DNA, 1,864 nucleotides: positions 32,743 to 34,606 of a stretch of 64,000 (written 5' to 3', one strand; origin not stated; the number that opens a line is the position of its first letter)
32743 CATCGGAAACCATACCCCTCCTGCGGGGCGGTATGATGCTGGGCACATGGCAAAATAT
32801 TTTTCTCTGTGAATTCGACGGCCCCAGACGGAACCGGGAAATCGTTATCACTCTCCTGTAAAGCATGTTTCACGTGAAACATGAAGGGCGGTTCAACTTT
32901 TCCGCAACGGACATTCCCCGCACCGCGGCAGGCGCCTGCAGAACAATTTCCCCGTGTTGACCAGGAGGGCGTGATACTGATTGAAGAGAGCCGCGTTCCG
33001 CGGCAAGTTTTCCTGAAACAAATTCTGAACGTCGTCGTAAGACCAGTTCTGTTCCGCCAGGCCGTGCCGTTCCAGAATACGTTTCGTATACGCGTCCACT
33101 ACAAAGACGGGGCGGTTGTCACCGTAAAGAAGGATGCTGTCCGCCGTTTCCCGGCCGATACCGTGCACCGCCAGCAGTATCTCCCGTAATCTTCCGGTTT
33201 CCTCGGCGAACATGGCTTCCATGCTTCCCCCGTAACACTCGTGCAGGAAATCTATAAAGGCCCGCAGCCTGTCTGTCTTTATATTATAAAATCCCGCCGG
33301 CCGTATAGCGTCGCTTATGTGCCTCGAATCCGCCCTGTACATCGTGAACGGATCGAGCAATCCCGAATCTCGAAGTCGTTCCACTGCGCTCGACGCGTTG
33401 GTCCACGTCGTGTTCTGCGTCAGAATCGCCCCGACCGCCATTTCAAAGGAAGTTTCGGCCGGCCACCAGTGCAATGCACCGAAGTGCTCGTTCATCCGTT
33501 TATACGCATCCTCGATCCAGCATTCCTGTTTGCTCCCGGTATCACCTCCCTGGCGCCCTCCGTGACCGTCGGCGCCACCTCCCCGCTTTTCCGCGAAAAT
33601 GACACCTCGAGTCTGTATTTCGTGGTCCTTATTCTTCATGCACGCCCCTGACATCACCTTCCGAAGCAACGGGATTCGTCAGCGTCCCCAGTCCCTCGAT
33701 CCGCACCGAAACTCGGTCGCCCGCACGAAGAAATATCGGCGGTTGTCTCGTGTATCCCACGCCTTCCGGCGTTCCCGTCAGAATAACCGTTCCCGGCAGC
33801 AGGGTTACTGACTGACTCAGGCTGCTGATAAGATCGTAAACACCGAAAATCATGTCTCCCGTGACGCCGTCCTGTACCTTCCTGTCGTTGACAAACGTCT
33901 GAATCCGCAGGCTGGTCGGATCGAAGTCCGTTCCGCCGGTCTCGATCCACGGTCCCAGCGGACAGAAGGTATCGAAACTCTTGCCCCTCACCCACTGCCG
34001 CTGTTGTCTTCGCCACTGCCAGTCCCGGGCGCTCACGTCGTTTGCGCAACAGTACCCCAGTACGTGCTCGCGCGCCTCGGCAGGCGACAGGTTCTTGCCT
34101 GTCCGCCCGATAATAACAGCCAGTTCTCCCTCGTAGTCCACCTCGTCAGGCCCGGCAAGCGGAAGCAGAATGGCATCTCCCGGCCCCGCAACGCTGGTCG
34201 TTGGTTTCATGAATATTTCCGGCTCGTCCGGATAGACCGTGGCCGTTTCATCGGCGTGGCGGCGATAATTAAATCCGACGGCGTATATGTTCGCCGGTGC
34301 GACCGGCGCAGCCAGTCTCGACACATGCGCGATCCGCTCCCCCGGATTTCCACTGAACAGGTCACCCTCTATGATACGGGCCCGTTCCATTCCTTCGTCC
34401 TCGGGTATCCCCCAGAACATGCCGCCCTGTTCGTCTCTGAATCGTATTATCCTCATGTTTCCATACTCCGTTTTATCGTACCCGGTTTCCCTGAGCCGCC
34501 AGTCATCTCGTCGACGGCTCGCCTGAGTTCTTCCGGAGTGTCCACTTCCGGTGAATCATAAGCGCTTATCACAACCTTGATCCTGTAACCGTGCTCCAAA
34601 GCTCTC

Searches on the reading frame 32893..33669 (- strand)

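Call 49: search_protein_families(library=pfam, proteins=[window:32893-33669:-], max_evalue=0.00001)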
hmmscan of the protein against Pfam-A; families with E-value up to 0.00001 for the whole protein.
window:32893-33669:- (258 aa): 1 family
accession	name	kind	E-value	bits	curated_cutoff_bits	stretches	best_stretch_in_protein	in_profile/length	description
PF00730.31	HhH-GPD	-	9.3e-16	58.6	26.2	1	79-223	1-107/108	HhH-GPD superfamily base excision DNA repair protein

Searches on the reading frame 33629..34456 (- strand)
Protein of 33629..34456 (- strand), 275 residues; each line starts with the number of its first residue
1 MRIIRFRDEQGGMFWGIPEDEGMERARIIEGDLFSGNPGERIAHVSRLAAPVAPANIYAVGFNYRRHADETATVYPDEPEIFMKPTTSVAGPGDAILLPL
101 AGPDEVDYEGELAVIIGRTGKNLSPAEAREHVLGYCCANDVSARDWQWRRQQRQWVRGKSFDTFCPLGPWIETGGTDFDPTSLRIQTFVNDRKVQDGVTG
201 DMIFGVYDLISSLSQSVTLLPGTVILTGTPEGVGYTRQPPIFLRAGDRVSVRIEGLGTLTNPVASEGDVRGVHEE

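Call 49: search_protein_families(library=pfam, proteins=[window:33629-34456:-], max_evalue=0.00001)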
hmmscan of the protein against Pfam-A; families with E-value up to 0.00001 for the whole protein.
window:33629-34456:- (275 aa): 1 family
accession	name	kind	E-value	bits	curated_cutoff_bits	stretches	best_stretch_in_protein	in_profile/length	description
PF01557.24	FAA_hydrolase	-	1.2e-72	244.5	23.9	1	57-263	2-213/214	Fumarylacetoacetate (FAA) hydrolase C-terminal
